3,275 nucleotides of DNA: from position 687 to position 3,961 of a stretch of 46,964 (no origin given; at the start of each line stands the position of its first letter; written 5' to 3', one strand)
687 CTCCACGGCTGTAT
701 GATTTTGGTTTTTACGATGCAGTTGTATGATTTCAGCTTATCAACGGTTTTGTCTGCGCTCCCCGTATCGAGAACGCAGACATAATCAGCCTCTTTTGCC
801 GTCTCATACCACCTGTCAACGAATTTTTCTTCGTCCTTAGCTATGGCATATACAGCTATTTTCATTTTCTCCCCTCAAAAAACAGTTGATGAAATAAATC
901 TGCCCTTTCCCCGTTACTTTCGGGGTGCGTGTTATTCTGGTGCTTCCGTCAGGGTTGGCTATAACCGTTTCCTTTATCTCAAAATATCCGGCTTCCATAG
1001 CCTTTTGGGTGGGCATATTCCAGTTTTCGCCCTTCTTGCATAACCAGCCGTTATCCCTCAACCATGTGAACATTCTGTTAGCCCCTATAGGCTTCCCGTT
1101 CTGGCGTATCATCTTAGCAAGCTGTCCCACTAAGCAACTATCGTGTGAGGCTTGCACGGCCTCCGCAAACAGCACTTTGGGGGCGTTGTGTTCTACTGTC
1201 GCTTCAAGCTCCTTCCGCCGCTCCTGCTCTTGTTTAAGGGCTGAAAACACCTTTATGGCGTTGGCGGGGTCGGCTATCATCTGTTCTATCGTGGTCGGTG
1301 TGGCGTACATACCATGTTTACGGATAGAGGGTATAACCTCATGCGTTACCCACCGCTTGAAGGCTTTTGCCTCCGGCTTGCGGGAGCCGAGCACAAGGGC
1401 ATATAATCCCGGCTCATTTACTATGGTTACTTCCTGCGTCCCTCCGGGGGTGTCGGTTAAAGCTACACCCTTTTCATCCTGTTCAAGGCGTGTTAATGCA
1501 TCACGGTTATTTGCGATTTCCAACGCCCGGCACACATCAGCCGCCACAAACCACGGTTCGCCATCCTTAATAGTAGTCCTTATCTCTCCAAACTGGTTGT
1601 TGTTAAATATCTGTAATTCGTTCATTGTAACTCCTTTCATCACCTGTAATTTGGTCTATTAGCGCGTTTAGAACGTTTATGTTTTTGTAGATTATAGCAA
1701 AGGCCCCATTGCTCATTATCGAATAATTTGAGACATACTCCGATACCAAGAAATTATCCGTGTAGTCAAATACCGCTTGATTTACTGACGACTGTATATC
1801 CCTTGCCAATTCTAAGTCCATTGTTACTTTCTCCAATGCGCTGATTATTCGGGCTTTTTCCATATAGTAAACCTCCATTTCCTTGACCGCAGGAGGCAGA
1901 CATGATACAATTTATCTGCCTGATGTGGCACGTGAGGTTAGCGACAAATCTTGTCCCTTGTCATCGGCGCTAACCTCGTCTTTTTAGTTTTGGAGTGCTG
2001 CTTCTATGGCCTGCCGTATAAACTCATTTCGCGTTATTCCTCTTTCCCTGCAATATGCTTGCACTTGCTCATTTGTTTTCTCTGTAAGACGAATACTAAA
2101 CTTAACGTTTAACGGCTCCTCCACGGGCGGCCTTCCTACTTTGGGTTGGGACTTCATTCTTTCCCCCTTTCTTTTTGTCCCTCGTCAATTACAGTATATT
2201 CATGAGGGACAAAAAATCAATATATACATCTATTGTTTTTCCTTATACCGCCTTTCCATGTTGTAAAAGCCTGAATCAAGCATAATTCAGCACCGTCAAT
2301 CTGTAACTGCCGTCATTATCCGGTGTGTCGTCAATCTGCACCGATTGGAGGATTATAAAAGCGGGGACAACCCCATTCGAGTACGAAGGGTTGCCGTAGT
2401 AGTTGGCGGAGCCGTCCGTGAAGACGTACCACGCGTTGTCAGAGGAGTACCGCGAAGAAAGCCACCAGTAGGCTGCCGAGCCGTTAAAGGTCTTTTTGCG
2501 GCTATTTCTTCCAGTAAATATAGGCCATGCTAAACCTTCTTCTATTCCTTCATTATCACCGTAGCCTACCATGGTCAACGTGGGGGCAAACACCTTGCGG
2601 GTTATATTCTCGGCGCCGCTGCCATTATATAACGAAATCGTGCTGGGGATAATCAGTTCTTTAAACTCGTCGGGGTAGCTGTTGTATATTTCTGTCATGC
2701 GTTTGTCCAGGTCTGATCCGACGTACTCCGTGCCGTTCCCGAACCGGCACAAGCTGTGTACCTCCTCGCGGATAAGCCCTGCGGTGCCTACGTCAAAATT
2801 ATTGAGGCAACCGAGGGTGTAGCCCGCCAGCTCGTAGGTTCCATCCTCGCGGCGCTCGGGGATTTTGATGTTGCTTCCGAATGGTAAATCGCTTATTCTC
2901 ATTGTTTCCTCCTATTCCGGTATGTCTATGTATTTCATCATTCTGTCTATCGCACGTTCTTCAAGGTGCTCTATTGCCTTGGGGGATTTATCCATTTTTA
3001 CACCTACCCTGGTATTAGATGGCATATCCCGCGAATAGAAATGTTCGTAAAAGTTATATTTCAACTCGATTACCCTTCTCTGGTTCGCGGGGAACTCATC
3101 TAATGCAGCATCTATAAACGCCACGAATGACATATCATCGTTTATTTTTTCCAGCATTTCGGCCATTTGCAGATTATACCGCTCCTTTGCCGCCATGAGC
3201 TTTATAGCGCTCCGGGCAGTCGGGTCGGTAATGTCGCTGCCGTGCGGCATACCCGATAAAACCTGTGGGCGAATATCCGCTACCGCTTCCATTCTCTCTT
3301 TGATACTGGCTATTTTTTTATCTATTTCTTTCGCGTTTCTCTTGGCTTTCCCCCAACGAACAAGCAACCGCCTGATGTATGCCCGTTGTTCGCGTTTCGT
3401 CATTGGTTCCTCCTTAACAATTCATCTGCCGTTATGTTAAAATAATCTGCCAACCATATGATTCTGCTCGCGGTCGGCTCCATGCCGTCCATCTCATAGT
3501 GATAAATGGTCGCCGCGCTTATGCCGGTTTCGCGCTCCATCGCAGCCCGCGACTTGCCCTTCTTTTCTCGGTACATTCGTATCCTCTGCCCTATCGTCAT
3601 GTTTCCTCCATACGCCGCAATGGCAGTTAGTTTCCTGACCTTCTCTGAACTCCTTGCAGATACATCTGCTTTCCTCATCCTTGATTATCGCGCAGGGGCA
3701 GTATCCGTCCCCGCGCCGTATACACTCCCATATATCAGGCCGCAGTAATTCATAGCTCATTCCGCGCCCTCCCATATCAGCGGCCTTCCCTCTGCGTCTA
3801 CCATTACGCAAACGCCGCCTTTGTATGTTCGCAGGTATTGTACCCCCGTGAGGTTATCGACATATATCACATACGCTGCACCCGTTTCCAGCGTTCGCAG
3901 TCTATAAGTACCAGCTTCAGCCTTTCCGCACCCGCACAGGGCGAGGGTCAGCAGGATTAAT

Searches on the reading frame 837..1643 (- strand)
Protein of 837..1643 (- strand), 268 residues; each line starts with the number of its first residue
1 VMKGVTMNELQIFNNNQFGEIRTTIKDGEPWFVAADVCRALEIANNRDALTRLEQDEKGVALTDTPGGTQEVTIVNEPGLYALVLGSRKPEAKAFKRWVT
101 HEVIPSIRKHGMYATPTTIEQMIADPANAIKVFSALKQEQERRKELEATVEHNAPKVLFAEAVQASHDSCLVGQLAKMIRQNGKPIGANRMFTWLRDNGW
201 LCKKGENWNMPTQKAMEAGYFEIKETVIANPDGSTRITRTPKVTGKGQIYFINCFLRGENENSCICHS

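Call 6: search_protein_families(library=pfam, proteins=[window:837-1643:-], max_evalue=0.01)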
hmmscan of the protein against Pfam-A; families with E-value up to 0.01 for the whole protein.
window:837-1643:- (268 aa): 3 families
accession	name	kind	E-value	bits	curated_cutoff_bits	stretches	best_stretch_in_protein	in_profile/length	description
PF03374.19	ANT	-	1.5e-34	119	25.3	1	147-255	1-105/108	Phage antirepressor protein KilAC domain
PF02498.22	Bro-N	-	1.9e-24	86.6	25.6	1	20-105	1-96/96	BRO family, N-terminal domain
PF01591.24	6PF2K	-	0.0093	15.8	27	0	115-166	84-135/223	6-phosphofructo-2-kinase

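Call 7: search_protein_families(library=phrogs, proteins=[window:837-1643:-], max_evalue=0.001)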
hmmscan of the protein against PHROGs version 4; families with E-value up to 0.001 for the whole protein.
window:837-1643:- (268 aa): 18 families
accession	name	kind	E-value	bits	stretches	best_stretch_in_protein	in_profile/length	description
phrog_130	-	transcription regulation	3.1e-106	357.3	1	2-259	152-412/480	anti-repressor Ant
phrog_2899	-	transcription regulation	1e-51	177.1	1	6-166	3-172/263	anti-repressor Ant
phrog_63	-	transcription regulation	2.6e-46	159.8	1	58-259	172-360/431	anti-repressor Ant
phrog_9438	-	transcription regulation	1.9e-41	141.7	1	148-260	3-116/121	anti-repressor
phrog_463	-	transcription regulation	1.2e-40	140.7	1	7-151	2-148/250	anti-repressor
phrog_2593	-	transcription regulation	2e-36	127.1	1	9-140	18-167/255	anti-repressor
phrog_7940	-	unknown function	2.5e-36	126.5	1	7-116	1-110/252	-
phrog_245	-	transcription regulation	3.3e-34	119.8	1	2-120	30-150/319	anti-repressor Ant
phrog_25722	-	unknown function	2.1e-28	100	1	7-121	1-116/150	-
phrog_2011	-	transcription regulation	9.8e-28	98.6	1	10-134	1-137/275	anti-repressor Ant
phrog_2977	-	transcription regulation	8.7e-27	94.7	1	6-90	60-148/150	anti-repressor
phrog_5060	-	transcription regulation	2e-26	94.4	1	7-158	6-165/224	anti-repressor Ant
phrog_15968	-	transcription regulation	1.4e-25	90.3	1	191-259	1-69/73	anti-repressor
phrog_9976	-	transcription regulation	6.7e-24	85.8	1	12-114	5-105/188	anti-repressor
phrog_373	-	transcription regulation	4.8e-08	33.7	1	6-150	75-225/373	anti-repressor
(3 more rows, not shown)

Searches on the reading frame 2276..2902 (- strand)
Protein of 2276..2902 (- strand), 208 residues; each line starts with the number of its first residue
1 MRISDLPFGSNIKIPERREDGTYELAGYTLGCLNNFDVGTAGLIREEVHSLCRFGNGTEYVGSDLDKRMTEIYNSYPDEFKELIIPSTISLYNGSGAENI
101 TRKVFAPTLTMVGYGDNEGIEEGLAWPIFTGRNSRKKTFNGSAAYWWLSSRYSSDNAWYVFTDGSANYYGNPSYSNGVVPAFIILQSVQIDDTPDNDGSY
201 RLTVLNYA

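Call 6: search_protein_families(library=pfam, proteins=[window:2276-2902:-], max_evalue=0.01)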
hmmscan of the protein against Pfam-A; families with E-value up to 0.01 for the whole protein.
window:2276-2902:- (208 aa): 1 family
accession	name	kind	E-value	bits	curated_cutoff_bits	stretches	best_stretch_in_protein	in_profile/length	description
PF19789.6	DUF6273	-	1.6e-16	61.1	23.5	1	58-184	31-170/172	Domain of unknown function (DUF6273)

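Call 7: search_protein_families(library=phrogs, proteins=[window:2276-2902:-], max_evalue=0.001)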
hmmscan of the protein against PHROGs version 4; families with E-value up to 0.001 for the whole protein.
window:2276-2902:- (208 aa): 2 families
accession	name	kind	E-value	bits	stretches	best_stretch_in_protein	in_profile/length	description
phrog_10993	-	head and packaging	2.9e-17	63.8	1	66-203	100-259/556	Hoc-like head decoration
phrog_9958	-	unknown function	5.3e-06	26.9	1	23-200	16-190/210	-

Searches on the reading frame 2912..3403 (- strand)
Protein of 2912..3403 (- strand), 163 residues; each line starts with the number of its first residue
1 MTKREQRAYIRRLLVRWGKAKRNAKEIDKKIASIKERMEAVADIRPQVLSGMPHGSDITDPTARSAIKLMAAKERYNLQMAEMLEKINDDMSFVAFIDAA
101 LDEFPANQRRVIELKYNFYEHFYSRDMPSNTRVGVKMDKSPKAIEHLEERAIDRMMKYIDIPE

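Call 6: search_protein_families(library=pfam, proteins=[window:2912-3403:-], max_evalue=0.01)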
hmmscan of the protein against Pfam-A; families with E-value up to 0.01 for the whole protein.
window:2912-3403:- (163 aa): 0 families

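Call 7: search_protein_families(library=phrogs, proteins=[window:2912-3403:-], max_evalue=0.001)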
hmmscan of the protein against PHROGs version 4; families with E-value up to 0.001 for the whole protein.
window:2912-3403:- (163 aa): 1 family
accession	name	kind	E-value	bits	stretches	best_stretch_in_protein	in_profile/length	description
phrog_36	-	transcription regulation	1.5e-07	32.2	1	1-160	47-188/220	transcriptional regulator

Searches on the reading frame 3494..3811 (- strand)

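Call 23: search_protein_families(library=phrogs, proteins=[window:3494-3811:-], max_evalue=0.001)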
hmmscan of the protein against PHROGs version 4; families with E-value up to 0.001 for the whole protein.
window:3494-3811:- (105 aa): 1 family
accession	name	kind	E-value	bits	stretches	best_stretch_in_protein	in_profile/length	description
phrog_38239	-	unknown function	3.5e-13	50.6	1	27-70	16-60/63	-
